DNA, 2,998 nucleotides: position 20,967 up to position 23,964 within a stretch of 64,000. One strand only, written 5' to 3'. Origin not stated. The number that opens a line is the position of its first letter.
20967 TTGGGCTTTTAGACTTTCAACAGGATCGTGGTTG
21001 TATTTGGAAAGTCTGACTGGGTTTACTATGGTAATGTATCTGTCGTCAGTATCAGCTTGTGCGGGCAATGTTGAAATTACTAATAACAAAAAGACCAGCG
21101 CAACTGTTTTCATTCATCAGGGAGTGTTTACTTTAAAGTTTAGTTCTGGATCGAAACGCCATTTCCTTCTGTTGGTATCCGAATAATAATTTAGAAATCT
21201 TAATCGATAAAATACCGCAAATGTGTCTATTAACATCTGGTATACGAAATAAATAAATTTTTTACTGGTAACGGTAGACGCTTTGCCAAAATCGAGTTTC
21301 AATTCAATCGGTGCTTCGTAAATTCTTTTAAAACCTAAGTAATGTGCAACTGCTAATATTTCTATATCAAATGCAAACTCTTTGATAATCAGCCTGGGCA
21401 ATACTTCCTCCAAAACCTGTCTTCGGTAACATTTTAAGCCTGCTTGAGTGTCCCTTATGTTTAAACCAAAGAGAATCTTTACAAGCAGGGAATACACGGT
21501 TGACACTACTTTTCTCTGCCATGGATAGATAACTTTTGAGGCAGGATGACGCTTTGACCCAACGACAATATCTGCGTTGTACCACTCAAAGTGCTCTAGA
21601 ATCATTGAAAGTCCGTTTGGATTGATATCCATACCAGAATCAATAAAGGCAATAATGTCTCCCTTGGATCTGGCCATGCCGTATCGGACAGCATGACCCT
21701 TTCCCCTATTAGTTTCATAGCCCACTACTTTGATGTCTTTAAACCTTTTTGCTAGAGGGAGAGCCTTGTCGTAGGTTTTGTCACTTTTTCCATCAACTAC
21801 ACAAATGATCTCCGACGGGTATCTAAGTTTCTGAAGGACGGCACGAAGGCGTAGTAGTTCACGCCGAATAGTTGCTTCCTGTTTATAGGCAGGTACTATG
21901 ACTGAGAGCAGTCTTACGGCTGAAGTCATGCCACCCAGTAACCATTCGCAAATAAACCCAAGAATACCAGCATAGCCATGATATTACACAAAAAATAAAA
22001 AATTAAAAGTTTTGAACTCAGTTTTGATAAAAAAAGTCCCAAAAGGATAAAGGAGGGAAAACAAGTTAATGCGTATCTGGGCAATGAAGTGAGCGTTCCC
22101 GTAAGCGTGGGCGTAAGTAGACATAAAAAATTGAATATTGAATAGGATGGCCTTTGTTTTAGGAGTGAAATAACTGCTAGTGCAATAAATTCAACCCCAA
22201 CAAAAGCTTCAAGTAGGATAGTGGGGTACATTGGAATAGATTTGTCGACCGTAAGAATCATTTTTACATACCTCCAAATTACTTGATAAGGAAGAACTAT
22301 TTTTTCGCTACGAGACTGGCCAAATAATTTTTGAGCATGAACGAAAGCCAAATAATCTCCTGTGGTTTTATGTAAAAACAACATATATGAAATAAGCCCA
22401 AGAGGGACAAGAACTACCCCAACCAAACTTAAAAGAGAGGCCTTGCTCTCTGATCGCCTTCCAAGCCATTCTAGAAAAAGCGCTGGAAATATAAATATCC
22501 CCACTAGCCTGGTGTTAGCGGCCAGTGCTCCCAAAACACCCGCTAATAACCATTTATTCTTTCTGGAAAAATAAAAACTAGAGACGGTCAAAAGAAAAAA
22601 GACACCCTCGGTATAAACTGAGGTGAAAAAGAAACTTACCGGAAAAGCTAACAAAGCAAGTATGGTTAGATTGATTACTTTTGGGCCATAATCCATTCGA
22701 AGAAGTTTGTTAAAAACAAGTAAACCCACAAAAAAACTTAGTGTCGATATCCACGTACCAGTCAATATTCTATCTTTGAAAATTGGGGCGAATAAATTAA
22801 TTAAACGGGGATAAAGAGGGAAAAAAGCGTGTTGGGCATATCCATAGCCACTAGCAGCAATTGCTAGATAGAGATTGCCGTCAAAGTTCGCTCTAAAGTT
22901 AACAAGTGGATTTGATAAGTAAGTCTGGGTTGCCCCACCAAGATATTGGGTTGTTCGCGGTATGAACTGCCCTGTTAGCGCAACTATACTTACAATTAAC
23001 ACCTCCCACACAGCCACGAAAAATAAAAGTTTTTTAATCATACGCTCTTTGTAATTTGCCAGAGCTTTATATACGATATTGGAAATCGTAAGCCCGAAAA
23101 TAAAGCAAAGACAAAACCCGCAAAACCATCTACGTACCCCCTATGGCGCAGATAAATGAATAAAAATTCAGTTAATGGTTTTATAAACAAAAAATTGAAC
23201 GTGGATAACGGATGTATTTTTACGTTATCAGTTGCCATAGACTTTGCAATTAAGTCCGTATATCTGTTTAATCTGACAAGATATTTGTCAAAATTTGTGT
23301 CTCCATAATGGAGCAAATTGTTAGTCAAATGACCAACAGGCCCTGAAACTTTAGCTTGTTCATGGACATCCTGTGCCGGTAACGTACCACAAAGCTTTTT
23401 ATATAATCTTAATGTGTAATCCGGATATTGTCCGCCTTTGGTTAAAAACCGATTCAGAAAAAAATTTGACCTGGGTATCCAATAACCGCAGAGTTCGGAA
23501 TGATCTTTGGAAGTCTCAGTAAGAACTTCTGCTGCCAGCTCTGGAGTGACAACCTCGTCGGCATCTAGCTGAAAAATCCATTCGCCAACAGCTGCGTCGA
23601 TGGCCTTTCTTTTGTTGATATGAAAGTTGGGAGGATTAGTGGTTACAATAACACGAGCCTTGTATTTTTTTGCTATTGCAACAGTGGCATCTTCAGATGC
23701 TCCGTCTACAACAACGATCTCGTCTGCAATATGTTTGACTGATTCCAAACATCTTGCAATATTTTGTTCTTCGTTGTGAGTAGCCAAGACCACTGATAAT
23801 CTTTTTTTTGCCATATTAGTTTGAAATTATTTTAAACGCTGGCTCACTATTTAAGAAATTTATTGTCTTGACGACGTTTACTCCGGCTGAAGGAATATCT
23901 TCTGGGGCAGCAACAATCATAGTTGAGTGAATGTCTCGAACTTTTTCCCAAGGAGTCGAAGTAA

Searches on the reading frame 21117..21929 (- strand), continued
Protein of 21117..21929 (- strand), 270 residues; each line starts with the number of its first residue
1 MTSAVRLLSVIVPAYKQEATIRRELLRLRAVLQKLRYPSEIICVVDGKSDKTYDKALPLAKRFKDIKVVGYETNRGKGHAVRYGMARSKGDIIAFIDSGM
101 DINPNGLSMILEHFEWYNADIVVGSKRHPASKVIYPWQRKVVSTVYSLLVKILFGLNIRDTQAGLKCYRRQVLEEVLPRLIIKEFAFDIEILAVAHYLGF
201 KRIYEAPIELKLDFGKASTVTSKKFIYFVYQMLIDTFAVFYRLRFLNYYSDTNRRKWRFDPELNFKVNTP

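Call 90: search_protein_families(library=pfam, alignment_id=A5, max_evalue=0.01)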
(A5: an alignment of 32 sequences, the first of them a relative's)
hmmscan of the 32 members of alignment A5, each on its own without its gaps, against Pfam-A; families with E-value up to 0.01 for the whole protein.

A. member 1, L093:3748-4995:+ (416 aa): 2 families
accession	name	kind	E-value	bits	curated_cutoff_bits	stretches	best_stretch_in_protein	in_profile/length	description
PF13440.11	Polysacc_synt_3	-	7.7e-18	65.2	23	1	38-331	2-291/293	Polysaccharide biosynthesis protein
PF01943.22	Polysacc_synt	-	2.5e-15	57.1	28.2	1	16-282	4-272/274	Polysaccharide biosynthesis protein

B. families by the number of members that match (of 32 scanned): 10 families
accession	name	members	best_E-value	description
PF01943.22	Polysacc_synt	30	9.6e-23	Polysaccharide biosynthesis protein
PF13440.11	Polysacc_synt_3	28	1.7e-22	Polysaccharide biosynthesis protein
PF01554.23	MatE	3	1.2e-06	MatE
PF13173.12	AAA_14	2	4.3e-39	AAA domain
PF13635.12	DUF4143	2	3.2e-21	Domain of unknown function (DUF4143)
PF13401.12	AAA_22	2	7.2e-05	AAA domain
PF01637.24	ATPase_2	2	0.0002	ATPase domain predominantly from Archaea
PF20720.3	nSTAND3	2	0.00098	Novel STAND NTPase 3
PF25199.1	nSTAND_NTPase5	2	0.0047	Novel STAND NTPase 5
PF03672.18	UPF0154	1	0.00051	Uncharacterised protein family (UPF0154)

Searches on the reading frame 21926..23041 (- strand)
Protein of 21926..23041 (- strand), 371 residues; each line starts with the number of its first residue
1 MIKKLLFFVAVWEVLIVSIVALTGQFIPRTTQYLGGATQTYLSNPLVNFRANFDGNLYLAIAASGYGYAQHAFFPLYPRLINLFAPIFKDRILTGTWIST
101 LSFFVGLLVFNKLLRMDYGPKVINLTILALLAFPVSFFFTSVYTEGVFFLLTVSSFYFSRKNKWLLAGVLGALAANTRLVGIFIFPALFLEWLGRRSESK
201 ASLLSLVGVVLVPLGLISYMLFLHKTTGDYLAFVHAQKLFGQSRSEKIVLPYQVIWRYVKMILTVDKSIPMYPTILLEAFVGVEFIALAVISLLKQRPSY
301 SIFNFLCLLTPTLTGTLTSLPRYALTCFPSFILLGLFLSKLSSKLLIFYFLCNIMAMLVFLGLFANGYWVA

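Call 4: search_protein_families(library=pfam, proteins=[window:21926-23041:-], max_evalue=0.01)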
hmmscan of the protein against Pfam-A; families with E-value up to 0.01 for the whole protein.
window:21926-23041:- (371 aa): 0 families

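Call 5: search_protein_families(library=ncbifam, proteins=[window:21926-23041:-], max_evalue=0.01)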
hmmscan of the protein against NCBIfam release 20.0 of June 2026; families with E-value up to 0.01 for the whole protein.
window:21926-23041:- (371 aa): 1 family
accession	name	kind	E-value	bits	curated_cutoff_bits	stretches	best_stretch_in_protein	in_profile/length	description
NF046093.1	AZOBR_p60025_fam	subfamily_domain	1.1e-05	24.8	150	1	75-210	95-229/232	AZOBR_p60025 family cell surface glycopolymer formation protein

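Call 26: search_protein_families(library=pfam, proteins=[window:21926-23041:-], max_evalue=5)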
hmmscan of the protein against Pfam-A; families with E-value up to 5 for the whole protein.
window:21926-23041:- (371 aa): 0 families

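Call 28: find_homologous_proteins(query=window:21926-23041:-, max_evalue=0.00001)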
Query window:21926-23041:- (371 aa): 489 proteins with E <= 0.00001 among 8000 candidates; the best 120 are listed.
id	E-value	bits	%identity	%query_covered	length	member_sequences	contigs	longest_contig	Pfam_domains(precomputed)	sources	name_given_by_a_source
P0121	1.0e-233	793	100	100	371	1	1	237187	-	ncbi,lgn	-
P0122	4.7e-113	396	54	97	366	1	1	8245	-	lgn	-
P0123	2.1e-111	391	51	99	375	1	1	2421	PF04188.19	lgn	-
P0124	1.4e-110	388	52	97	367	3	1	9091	-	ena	-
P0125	1.8e-110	388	54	97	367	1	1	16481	PF04188.19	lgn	-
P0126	3.6e-110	387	53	100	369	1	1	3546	-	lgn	-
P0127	5.5e-110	386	51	99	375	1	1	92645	PF04188.19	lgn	-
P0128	1.5e-109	385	52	95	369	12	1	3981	PF04188.19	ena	-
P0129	2.1e-109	384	49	100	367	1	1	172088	-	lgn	-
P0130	2.4e-109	384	51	99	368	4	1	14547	-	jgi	-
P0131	3.7e-108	380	52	97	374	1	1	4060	PF04188.19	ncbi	-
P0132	2.0e-107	378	52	97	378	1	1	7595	-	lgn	-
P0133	2.3e-107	378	51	99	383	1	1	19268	-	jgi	jgi:Gpi18-like mannosyltransferase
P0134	6.1e-107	376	53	99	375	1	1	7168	-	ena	-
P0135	6.5e-107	376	48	99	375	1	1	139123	PF04188.19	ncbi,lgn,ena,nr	ncbi:MAG: hypothetical protein G01um101416_101 [Microgenomates group bacterium Gr01-1014_16]|nr:MAG:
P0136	7.3e-107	376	51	99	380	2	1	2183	PF04188.19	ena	-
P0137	4.0e-106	373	51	97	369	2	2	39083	PF04188.19,PF13231.13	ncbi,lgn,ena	-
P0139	3.9e-105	370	50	96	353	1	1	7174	PF04188.19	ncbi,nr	ncbi:MAG: mannosyltransferase family protein [Candidatus Amesbacteria bacterium]|nr:mannosyltransfer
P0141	3.9e-104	367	50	100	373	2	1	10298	PF04188.19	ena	-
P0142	8.0e-104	366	51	100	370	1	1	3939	PF04188.19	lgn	-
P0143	1.9e-103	365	49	100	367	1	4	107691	PF04188.19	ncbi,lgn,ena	-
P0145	3.1e-103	364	50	99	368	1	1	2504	PF04188.19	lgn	-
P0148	1.9e-102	361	50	97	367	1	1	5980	PF04188.19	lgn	-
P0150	3.0e-102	361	52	100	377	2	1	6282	PF04188.19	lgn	-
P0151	5.0e-102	360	50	93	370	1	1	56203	PF04188.19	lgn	-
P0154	7.6e-102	359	50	94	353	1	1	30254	PF04188.19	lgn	-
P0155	1.5e-101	358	48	99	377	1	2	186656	PF04188.19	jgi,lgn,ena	jgi:hypothetical protein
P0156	2.2e-100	355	52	93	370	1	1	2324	PF04188.19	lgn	-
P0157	2.3e-100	355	50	95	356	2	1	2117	PF04188.19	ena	-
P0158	2.5e-100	354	52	93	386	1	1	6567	PF04188.19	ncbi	-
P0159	5.5e-100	353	51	97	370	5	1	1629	PF04188.19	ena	-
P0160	7.0e-100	353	50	97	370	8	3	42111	PF04188.19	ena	-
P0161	8.5e-100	353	49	99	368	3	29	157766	PF04188.19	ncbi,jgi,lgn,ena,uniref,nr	ncbi:hypothetical protein A3D85_01935 [Candidatus Amesbacteria bacterium RIFCSPHIGHO2_02_FULL_47_9]|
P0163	8.3e-99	349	47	98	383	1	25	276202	PF04188.19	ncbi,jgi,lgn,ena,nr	ncbi:MAG: hypothetical protein UX91_C0002G0015 [Candidatus Amesbacteria bacterium GW2011_GWB1_47_19]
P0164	9.4e-99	349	49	100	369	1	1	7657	PF04188.19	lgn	-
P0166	4.9e-98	347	47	99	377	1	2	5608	PF04188.19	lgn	-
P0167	9.4e-98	346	50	96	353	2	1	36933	PF04188.19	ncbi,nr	ncbi:hypothetical protein HZB69_03900 [Candidatus Amesbacteria bacterium]|nr:hypothetical protein [C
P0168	1.0e-97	346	50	99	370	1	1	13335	PF04188.19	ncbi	-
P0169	2.9e-97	344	49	100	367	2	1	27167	PF04188.19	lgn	-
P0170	5.2e-97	344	48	99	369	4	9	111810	PF04188.19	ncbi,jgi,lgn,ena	-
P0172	8.4e-97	343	47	100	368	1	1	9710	PF04188.19,PF13231.13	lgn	-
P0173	1.9e-96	342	49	99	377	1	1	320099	PF04188.19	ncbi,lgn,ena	-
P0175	5.5e-96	340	49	99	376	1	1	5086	PF04188.19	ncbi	-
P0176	2.3e-95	338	47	99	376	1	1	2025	PF04188.19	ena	-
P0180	2.5e-93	331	48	99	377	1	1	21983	PF04188.19,PF13231.13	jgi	-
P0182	4.0e-92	327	45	100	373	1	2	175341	PF04188.19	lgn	-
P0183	8.9e-92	326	47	97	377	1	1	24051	PF04188.19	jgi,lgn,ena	-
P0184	4.3e-91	324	47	99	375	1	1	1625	PF04188.19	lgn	-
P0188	2.4e-88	315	47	95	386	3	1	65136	PF04188.19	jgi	-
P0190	3.6e-85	305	47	97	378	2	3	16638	PF04188.19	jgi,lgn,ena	-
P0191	1.3e-84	303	47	93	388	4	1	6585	PF04188.19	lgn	-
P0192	1.8e-84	302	47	99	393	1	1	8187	PF04188.19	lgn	-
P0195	2.9e-82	295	45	97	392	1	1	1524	PF04188.19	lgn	-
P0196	4.0e-82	295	46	97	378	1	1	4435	PF04188.19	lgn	-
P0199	4.7e-80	288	44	99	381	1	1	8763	PF04188.19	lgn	-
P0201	2.3e-79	285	43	97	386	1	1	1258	PF04188.19,PF13231.13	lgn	-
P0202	2.5e-79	285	44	99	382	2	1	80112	PF04188.19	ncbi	-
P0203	3.9e-79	285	48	99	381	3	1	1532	PF04188.19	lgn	-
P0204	7.5e-79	284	46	97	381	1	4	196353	PF04188.19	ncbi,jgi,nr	ncbi:hypothetical protein C4578_02655 [Candidatus Microgenomates bacterium]|jgi:Gpi18-like mannosylt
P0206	3.3e-78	282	44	100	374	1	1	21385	PF04188.19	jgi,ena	-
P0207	4.5e-78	281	45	97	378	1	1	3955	PF04188.19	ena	-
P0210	1.6e-77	279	44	97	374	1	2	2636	PF04188.19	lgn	-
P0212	2.4e-76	276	43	97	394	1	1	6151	PF04188.19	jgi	-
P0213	4.3e-76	275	44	100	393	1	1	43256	PF04188.19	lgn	-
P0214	6.7e-76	274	43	99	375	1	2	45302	PF04188.19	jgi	-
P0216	9.6e-76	274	42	99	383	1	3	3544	PF04188.19,PF13231.13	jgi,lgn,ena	-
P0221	1.9e-74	269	43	100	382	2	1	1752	PF04188.19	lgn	-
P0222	2.2e-74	269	44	97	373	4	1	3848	PF04188.19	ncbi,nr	ncbi:hypothetical protein KKA69_03235 [Patescibacteria group bacterium]|nr:hypothetical protein [Pat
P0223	3.2e-74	269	44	100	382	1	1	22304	PF04188.19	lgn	-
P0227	1.1e-73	267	48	87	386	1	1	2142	PF04188.19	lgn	-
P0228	5.3e-73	265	43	97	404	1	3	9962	PF04188.19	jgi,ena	-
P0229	1.5e-72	263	41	100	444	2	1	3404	PF04188.19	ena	-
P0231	1.9e-71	259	44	92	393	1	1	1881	PF04188.19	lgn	-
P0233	5.2e-71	258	47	90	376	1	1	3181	PF04188.19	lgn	-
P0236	5.2e-70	255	42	97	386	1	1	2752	PF04188.19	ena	-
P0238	6.0e-70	254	41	99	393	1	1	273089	PF04188.19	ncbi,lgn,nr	ncbi:MAG: mannosyltransferase family protein [bacterium]|nr:mannosyltransferase family protein [bact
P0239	1.5e-69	253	48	80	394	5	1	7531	PF04188.19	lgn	-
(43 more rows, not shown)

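Call 36: find_encoding_contigs(protein=P0163, flank=6000, max_places=2)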
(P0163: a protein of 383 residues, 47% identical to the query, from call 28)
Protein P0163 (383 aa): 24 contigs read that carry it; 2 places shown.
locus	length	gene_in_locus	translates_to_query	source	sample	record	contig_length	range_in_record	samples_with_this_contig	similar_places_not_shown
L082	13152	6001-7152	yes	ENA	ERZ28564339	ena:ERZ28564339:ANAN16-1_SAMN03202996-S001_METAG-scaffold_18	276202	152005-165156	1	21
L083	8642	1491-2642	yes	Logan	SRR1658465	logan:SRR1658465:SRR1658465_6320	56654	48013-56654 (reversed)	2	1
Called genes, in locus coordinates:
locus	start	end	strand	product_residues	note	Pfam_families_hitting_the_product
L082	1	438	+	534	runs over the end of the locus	PF02366:PMT (weak)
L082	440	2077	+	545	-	PF13231:PMT_2 (weak)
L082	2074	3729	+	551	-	PF13231:PMT_2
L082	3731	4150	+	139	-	PF00293:NUDIX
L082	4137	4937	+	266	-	PF00535:Glycos_transf_2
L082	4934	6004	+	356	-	PF13439:Glyco_transf_4 (weak), PF00534:Glycos_transf_1, PF13692:Glyco_trans_1_4, PF20706:GT4-conflict (weak), PF13524:Glyco_trans_1_2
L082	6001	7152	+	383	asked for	PF04188:Mannosyl_trans2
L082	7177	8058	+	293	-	PF01370:Epimerase, PF04321:RmlD_sub_bind (weak), PF01073:3Beta_HSD, PF16363:GDP_Man_Dehyd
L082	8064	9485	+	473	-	PF13727:CoA_binding_3, PF00106:adh_short (faint), PF01073:3Beta_HSD, PF01370:Epimerase, PF02719:Polysacc_synt_2, PF04321:RmlD_sub_bind, PF08659:KR (weak), PF16363:GDP_Man_Dehyd, +1 more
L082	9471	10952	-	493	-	PF13231:PMT_2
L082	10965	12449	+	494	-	-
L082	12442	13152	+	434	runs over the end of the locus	PF00535:Glycos_transf_2, PF10111:Glyco_tranf_2_2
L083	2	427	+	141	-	?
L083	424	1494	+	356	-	PF13439:Glyco_transf_4 (weak), PF00534:Glycos_transf_1, PF13692:Glyco_trans_1_4, PF20706:GT4-conflict (weak), PF13524:Glyco_trans_1_2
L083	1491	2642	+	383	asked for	PF04188:Mannosyl_trans2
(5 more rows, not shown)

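Call 37: find_encoding_contigs(protein=P0238, flank=6000, max_places=2)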
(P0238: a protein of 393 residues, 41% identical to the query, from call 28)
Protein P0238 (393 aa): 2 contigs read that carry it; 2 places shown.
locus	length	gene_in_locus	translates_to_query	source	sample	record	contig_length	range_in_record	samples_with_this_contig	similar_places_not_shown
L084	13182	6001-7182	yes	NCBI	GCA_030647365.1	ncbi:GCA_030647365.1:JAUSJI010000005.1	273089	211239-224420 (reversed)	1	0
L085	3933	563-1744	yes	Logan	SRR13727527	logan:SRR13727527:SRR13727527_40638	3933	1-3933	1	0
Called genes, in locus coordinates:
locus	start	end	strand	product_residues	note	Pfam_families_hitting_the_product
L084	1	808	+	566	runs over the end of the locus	PF02366:PMT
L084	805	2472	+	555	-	PF02366:PMT (weak), PF13231:PMT_2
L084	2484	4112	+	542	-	PF13231:PMT_2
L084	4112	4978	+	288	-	PF00535:Glycos_transf_2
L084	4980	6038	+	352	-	PF13439:Glyco_transf_4, PF00534:Glycos_transf_1, PF20706:GT4-conflict (weak), PF13692:Glyco_trans_1_4, PF13524:Glyco_trans_1_2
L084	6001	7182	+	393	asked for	PF04188:Mannosyl_trans2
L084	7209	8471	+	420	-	PF01943:Polysacc_synt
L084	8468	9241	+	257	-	PF00535:Glycos_transf_2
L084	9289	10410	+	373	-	PF13439:Glyco_transf_4, PF20706:GT4-conflict, PF00534:Glycos_transf_1, PF13692:Glyco_trans_1_4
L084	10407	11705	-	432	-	PF03721:UDPG_MGDP_dh_N, PF00984:UDPG_MGDP_dh, PF03720:UDPG_MGDP_dh_C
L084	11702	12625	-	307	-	PF01408:GFO_IDH_MocA, PF22725:GFO_IDH_MocA_C3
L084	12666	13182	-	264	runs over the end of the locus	PF00923:TAL_FSA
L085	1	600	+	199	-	?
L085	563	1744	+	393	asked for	PF04188:Mannosyl_trans2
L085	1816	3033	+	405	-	PF01943:Polysacc_synt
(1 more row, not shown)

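Call 38: find_encoding_contigs(protein=P0129, flank=6000, max_places=2)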
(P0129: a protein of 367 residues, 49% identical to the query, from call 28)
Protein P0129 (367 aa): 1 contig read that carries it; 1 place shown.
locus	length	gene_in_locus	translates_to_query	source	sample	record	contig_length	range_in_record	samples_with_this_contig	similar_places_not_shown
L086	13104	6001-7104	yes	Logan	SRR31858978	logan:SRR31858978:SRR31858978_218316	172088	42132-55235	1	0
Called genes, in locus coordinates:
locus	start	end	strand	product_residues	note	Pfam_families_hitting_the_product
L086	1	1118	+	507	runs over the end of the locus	PF13231:PMT_2 (weak)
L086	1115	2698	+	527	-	PF13231:PMT_2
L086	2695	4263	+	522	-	PF02366:PMT (weak), PF13231:PMT_2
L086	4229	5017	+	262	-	PF00535:Glycos_transf_2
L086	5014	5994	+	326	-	PF13439:Glyco_transf_4, PF20706:GT4-conflict (weak), PF00534:Glycos_transf_1, PF13692:Glyco_trans_1_4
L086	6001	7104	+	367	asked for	-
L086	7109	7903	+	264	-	PF00535:Glycos_transf_2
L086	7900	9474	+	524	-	-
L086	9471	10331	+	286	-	PF02353:CMAS (weak), PF13489:Methyltransf_23, PF13847:Methyltransf_31 (weak), PF08241:Methyltransf_11, PF08242:Methyltransf_12, PF13649:Methyltransf_25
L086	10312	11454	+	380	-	PF13439:Glyco_transf_4 (weak), PF20706:GT4-conflict, PF00534:Glycos_transf_1, PF13692:Glyco_trans_1_4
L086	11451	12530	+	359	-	PF02350:Epimerase_2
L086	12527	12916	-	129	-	PF00132:Hexapep, PF14602:Hexapep_2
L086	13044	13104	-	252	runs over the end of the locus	PF14602:Hexapep_2 (faint), PF25084:LbH_EIF2B (weak), PF25087:GMPPB_C (weak), PF00132:Hexapep (weak)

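Call 78: search_solved_structures(query=window:21926-23041:-, max_evalue=1)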
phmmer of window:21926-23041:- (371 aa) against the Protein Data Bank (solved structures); distinct sequences matched with E-value up to 1: 0.

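Call 80: search_protein_families(library=pfam, alignment_id=A4, max_evalue=0.01)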
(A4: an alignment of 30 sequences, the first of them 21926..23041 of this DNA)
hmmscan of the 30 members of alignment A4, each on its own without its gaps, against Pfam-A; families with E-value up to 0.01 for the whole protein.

A. member 1, window:21926-23041:- (371 aa): 0 families

B. families by the number of members that match (of 30 scanned): 5 families
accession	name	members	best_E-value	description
PF04188.19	Mannosyl_trans2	27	1.5e-11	Mannosyltransferase (PIG-V)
PF13231.12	PMT_2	6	3.1e-06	Dolichyl-phosphate-mannose-protein mannosyltransferase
PF04922.18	DIE2_ALG10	1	0.00015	DIE2/ALG10 family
PF09594.16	GT87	1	0.0025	Glycosyltransferase family 87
PF22137.1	T6SS_Tle1-like_C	1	0.0031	T6SS, Phospholipase effector Tle1-like, C-terminal domain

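Call 81: search_solved_structures(query=A4, max_evalue=1)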
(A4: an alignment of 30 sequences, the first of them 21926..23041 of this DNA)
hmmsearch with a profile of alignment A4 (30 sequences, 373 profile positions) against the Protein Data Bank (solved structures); distinct sequences matched with E-value up to 1: 0.

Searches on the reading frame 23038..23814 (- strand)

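Call 4: search_protein_families(library=pfam, proteins=[window:23038-23814:-], max_evalue=0.01)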
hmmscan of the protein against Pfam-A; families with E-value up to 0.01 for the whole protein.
window:23038-23814:- (258 aa): 3 families
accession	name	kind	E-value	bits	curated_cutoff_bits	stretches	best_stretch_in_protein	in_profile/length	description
PF00535.33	Glycos_transf_2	-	1.6e-23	83.9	23.3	1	7-117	1-119/168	Glycosyl transferase family 2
PF13704.12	Glyco_tranf_2_4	-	9.2e-07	29.7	27.5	1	13-90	1-85/98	Glycosyl transferase family 2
PF13641.12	Glyco_tranf_2_3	-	0.00042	20.8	27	1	5-98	2-108/230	Glycosyltransferase like family 2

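Call 5: search_protein_families(library=ncbifam, proteins=[window:23038-23814:-], max_evalue=0.01)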
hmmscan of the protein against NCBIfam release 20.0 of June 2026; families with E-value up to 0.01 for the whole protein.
window:23038-23814:- (258 aa): 15 families
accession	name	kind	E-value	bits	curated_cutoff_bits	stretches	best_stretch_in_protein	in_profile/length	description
TIGR04283.1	glyco_like_mftF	equivalog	1.2e-12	47.9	182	1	6-108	1-104/221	TIGR04283 family arsenosugar biosynthesis glycosyltransferase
TIGR04195.1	S_glycosyl_SunS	equivalog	3.2e-12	46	350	1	10-88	63-143/421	SunS family peptide S-glycosyltransferase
NF007482.0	PRK10073.1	equivalog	4.2e-09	35.9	423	1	3-105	5-114/334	glycosyltransferase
NF010496.0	PRK13915.1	equivalog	2.8e-08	33.2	262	1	3-59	30-92/307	glucosyl-3-phosphoglycerate synthase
TIGR04182.1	glyco_TIGR04182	equivalog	1.8e-07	30.9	325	1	7-99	3-95/293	S-layer glycoprotein N-glycosyltransferase AglJ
NF041875.1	EPS_EpsD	equivalog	3.3e-07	30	370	1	6-100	1-103/325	exopolysaccharide biosynthesis glycosyltransferase EpsD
NF041391.1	DPhHxTase_Halo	equivalog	1e-06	27.9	375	1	11-90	2-82/213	dolichyl-phosphate hexose transferase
NF045692.1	OglycostaseCruG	equivalog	4.6e-06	25.8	600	1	6-106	43-157/386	2'-O-glycosyltransferase CruG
NF038302.1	EPS_HpsE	equivalog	8.8e-06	24.9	300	1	6-96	3-106/307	hormogonium polysaccharide biosynthesis glycosyltransferase HpsE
NF050050.1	ProtGlycPglI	equivalog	1.6e-05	24.4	500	1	5-113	3-120/306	GalNAc(5)-diNAcBac-PP-undecaprenol beta-1,3-glucosyltransferase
TIGR03965.1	mycofact_glyco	equivalog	4.4e-05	22.5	280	1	5-89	75-167/467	mycofactocin biosynthesis glycosyltransferase MftF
NF047683.1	TeichurnBiosyTuaG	equivalog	6.4e-05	22.7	400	1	3-95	5-105/252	teichuronic acid biosynthesis protein TuaG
NF053739.1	GlytfEpsEBac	equivalog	0.00043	19.4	450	1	5-91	2-97/265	glycosyltransferase EpsE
NF058614.1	PPMAGASynPpgS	equivalog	0.0011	18.4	370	1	8-56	4-52/226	polyprenyl-phospho-N-acetylgalactosaminyl synthase PpgS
TIGR03937.1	PgaC_IcaA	equivalog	0.0012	17.8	422.3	1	4-95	45-144/407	poly-beta-1,6-N-acetyl-D-glucosamine synthase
